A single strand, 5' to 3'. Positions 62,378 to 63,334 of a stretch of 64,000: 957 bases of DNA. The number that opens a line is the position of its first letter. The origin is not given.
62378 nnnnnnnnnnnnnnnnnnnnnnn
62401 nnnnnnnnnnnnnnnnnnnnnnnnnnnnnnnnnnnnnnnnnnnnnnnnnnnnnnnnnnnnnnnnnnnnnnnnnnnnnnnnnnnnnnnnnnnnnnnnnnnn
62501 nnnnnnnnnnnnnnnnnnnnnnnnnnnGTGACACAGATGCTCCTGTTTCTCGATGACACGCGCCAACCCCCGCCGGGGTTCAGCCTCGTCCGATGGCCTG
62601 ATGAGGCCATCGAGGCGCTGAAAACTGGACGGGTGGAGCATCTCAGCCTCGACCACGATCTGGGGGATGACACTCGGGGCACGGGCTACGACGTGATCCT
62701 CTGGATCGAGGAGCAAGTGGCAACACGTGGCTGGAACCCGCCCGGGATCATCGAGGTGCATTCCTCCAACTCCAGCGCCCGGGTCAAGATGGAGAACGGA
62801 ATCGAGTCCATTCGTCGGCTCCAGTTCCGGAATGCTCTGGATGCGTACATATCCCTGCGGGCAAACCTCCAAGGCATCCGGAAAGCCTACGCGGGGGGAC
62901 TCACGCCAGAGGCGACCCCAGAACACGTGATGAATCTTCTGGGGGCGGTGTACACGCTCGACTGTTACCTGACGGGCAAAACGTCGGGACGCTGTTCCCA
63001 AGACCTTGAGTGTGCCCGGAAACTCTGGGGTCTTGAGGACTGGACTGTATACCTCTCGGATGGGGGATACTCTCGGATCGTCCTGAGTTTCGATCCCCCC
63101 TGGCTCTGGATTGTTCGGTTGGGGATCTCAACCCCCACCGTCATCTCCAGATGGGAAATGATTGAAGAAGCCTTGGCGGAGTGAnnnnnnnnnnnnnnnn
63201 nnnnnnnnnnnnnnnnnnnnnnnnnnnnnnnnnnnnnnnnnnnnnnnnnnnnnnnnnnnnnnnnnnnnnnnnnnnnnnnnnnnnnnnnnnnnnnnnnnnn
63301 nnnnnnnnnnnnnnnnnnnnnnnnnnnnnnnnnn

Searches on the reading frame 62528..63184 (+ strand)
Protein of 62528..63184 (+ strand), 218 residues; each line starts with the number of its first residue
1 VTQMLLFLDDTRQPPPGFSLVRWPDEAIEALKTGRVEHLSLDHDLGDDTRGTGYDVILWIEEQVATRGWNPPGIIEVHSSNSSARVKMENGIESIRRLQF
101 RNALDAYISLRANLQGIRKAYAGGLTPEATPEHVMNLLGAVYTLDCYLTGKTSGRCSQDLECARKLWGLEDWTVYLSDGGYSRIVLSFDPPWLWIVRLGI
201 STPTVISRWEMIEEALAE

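Call 65: search_protein_families(library=pfam, max_evalue=0.001, proteins=[window:62528-63184:+])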
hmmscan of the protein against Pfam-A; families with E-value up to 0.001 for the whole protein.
window:62528-63184:+ (218 aa): 1 family
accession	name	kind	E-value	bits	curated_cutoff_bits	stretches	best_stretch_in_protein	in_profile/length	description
PF20274.4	cREC_REC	-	2.8e-26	92.5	27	1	4-93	1-87/88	Cyclic-phosphate processing Receiver domain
